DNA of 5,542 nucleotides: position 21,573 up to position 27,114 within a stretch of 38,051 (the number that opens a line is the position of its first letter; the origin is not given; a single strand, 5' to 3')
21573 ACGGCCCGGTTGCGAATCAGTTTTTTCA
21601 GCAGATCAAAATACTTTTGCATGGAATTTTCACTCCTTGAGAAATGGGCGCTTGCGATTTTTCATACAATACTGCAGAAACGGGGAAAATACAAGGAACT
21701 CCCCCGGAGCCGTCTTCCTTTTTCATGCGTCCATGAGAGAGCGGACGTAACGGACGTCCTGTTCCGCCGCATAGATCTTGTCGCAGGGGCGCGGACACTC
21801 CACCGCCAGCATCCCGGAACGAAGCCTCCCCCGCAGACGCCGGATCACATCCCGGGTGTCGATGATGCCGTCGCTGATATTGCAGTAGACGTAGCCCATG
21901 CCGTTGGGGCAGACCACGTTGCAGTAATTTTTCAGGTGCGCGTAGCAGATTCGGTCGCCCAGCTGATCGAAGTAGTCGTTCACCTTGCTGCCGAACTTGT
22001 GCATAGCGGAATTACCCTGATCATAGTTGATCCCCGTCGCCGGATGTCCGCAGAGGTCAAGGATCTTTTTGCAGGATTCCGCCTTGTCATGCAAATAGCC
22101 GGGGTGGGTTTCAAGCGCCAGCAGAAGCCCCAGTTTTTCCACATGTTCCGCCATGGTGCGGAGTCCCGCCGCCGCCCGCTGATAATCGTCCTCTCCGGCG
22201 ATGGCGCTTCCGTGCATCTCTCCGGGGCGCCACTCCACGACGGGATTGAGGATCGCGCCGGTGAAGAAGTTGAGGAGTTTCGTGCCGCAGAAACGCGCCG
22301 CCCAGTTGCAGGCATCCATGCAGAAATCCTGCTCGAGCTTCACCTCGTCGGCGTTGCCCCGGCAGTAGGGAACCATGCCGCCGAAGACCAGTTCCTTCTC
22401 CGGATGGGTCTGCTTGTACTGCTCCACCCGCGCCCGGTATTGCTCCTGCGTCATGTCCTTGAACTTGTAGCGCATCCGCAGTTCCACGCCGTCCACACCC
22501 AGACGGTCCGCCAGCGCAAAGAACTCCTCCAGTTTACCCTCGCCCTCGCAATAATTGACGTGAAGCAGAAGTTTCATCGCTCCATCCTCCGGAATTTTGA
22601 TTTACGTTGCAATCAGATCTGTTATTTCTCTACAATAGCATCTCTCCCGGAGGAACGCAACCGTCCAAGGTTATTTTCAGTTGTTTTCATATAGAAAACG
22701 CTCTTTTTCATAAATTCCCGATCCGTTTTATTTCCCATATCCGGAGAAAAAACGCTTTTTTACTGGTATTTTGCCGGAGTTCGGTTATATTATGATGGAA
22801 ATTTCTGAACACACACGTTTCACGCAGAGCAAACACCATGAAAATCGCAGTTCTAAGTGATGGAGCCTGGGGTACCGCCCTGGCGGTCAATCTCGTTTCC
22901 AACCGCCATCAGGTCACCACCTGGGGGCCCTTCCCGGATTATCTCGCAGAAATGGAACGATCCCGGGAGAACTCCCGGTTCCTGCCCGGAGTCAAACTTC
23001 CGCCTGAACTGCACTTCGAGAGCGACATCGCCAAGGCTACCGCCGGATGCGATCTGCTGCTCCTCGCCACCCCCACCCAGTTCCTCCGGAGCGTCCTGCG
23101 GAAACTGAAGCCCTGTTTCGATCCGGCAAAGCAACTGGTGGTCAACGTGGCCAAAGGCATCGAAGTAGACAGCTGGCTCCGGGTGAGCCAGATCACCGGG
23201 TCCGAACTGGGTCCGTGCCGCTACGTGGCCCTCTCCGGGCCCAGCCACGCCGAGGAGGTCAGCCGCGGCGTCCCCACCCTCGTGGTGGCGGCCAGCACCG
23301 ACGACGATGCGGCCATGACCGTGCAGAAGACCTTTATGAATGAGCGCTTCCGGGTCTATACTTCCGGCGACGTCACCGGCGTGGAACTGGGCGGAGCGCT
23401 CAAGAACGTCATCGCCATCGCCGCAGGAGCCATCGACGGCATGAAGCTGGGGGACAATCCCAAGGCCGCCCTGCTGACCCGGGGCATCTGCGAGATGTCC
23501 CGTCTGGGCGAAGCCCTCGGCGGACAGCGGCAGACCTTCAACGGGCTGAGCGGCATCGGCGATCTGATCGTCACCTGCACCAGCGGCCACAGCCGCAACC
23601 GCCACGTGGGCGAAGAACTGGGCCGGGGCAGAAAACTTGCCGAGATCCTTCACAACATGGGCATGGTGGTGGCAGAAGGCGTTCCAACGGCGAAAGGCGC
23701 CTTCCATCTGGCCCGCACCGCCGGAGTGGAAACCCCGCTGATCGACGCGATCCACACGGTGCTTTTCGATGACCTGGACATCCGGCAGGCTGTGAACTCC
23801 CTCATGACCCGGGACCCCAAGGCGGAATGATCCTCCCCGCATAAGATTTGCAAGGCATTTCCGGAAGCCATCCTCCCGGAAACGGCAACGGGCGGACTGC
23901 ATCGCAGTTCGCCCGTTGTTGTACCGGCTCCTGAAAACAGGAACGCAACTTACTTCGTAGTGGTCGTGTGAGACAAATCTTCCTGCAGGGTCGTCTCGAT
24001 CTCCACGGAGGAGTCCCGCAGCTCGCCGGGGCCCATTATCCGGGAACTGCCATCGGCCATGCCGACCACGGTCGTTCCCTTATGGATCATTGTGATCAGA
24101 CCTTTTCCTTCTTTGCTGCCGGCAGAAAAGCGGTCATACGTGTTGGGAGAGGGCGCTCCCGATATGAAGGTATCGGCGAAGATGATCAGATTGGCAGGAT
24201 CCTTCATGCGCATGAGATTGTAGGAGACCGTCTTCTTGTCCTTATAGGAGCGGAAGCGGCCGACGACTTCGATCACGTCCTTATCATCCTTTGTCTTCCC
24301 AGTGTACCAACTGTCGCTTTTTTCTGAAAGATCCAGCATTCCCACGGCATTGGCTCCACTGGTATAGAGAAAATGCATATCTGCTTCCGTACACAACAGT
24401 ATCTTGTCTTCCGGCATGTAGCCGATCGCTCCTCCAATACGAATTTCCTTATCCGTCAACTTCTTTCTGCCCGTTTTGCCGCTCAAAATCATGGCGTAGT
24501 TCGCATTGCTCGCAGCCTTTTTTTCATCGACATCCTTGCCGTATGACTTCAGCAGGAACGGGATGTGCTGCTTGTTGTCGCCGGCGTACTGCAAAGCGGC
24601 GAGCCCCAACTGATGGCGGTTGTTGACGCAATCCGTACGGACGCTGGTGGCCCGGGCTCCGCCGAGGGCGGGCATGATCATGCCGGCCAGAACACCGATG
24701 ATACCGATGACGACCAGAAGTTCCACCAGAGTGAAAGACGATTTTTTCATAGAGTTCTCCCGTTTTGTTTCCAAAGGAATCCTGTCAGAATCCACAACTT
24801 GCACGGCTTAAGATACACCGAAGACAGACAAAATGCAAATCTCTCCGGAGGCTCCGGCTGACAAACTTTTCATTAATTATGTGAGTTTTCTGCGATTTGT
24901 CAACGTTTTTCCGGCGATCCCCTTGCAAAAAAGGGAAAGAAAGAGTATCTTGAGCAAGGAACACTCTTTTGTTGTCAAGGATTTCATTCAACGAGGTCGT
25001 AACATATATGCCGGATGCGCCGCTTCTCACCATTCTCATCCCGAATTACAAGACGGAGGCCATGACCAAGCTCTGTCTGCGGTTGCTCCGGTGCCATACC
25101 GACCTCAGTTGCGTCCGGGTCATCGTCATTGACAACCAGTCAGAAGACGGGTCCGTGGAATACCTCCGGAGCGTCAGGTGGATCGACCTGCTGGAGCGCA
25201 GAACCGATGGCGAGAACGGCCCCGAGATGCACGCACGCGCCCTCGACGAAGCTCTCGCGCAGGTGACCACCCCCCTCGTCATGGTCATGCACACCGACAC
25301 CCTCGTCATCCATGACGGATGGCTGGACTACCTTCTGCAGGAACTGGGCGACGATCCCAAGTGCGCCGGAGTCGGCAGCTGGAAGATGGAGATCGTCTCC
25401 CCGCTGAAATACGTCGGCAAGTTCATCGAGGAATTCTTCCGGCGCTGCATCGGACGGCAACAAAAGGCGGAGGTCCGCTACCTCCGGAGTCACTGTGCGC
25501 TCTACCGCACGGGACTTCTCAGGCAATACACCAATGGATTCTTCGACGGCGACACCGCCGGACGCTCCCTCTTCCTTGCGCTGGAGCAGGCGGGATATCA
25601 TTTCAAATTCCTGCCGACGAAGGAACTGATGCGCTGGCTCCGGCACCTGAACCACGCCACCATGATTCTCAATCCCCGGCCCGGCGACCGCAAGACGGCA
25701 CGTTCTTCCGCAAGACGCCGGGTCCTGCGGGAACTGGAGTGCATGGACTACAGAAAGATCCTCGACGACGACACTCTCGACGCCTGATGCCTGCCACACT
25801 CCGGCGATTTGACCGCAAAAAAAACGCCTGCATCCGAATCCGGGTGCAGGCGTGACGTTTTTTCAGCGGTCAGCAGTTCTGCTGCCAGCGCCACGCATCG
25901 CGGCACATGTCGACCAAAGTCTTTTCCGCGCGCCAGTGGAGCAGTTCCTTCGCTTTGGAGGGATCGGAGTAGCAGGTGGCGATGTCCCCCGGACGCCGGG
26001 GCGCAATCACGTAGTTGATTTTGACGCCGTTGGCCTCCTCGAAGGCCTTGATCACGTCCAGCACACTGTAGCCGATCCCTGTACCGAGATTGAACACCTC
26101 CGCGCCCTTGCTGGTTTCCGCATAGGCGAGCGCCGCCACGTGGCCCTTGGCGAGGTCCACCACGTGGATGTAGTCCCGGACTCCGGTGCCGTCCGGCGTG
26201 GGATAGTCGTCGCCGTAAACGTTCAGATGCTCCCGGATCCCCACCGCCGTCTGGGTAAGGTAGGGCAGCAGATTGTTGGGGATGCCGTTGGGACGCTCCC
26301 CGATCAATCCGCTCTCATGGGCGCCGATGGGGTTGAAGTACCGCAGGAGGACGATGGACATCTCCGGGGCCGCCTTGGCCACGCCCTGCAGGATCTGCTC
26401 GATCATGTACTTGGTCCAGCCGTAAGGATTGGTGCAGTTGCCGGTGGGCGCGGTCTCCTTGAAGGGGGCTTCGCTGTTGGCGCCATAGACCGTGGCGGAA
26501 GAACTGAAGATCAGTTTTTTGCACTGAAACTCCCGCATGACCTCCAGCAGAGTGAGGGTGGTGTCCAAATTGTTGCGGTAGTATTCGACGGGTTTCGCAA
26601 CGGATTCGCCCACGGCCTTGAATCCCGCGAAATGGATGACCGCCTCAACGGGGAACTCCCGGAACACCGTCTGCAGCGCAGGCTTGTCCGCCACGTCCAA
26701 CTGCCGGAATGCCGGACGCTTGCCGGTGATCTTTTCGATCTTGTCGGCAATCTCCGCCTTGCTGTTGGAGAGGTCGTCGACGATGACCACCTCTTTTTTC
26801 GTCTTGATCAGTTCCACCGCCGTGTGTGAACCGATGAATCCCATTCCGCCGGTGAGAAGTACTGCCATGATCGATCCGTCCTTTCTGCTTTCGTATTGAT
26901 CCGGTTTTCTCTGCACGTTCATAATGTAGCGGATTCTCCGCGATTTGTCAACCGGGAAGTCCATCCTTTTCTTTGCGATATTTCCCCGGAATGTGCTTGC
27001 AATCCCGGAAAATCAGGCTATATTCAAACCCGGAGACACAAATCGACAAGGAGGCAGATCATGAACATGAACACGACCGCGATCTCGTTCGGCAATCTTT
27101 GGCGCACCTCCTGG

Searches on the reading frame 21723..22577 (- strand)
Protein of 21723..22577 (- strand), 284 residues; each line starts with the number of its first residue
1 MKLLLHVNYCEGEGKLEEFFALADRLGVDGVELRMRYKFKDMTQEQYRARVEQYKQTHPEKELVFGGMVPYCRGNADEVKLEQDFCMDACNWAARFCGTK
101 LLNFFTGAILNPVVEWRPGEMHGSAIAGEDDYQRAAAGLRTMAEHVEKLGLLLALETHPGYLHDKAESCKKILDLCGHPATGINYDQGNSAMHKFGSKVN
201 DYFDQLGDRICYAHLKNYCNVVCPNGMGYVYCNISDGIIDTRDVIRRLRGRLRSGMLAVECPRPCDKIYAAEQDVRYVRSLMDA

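Call 9: search_protein_families(library=pfam, proteins=[window:21723-22577:-], max_evalue=0.001)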
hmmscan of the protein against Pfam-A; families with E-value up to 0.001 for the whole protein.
window:21723-22577:- (284 aa): 1 family
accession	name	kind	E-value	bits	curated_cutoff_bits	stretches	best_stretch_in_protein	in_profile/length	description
PF01261.30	AP_endonuc_2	-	2.3e-21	77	31.1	1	20-280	1-248/249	Xylose isomerase-like TIM barrel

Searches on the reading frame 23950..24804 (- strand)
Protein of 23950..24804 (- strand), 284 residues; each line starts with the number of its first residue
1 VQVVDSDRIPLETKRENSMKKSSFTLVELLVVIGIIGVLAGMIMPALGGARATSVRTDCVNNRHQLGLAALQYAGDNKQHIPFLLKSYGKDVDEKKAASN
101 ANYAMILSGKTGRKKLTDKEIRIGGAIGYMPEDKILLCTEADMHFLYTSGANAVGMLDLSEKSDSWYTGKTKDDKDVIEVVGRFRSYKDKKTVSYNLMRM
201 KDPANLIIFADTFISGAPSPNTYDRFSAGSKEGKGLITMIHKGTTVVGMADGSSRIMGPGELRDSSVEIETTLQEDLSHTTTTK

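Call 9: search_protein_families(library=pfam, proteins=[window:23950-24804:-], max_evalue=0.001)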
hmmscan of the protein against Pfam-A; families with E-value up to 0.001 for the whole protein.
window:23950-24804:- (284 aa): 1 family
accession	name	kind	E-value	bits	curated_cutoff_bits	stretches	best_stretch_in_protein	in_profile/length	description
PF07963.17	N_methyl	-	8.1e-06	25.6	21.2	1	19-43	2-26/27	Prokaryotic N-terminal methylation motif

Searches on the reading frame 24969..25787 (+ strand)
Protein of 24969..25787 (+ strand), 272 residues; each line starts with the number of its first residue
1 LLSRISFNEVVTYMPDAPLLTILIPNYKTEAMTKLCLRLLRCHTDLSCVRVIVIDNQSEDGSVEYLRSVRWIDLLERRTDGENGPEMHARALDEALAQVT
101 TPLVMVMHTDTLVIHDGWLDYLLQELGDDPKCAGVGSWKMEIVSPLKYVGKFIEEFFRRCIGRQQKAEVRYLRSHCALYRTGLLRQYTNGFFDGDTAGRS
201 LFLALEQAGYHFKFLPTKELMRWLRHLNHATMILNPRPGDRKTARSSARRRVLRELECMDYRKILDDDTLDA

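Call 9: search_protein_families(library=pfam, proteins=[window:24969-25787:+], max_evalue=0.001)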
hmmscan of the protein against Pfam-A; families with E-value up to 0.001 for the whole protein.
window:24969-25787:+ (272 aa): 3 families
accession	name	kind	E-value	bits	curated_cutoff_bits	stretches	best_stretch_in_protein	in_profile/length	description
PF00535.33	Glycos_transf_2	-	7e-11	42.8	23.3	1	21-187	1-167/168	Glycosyl transferase family 2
PF13641.12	Glyco_tranf_2_3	-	2.8e-08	34.5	27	1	20-219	3-208/230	Glycosyltransferase like family 2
PF13704.12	Glyco_tranf_2_4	-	0.00019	22.3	27.5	1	38-99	9-69/98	Glycosyl transferase family 2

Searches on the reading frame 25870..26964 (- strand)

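Call 9: search_protein_families(library=pfam, proteins=[window:25870-26964:-], max_evalue=0.001)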
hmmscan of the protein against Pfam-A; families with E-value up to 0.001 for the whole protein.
window:25870-26964:- (364 aa): 8 families
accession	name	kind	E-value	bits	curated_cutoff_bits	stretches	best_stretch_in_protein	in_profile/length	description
PF01370.27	Epimerase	-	4.2e-54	183.9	20.9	1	35-294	1-240/240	NAD dependent epimerase/dehydratase family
PF16363.11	GDP_Man_Dehyd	-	5.6e-53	181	27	1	36-356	1-331/332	GDP-mannose 4,6 dehydratase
PF01073.25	3Beta_HSD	-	1.7e-15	57.3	22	1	37-190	2-155/280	3-beta hydroxysteroid dehydrogenase/isomerase family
PF02719.21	Polysacc_synt_2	-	1.5e-14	54.3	20.2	1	35-216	1-175/293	Polysaccharide biosynthesis protein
PF04321.23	RmlD_sub_bind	-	1.5e-11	44.4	27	1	33-194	1-138/287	RmlD substrate binding domain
PF07993.18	NAD_binding_4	-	1.9e-07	31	20.1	0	106-198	89-194/258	Male sterility protein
PF08659.16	KR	-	2e-06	28.3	22.6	1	35-167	3-148/180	KR domain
PF00106.31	adh_short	-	2.6e-06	27.5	26.6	1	34-109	2-81/195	short chain dehydrogenase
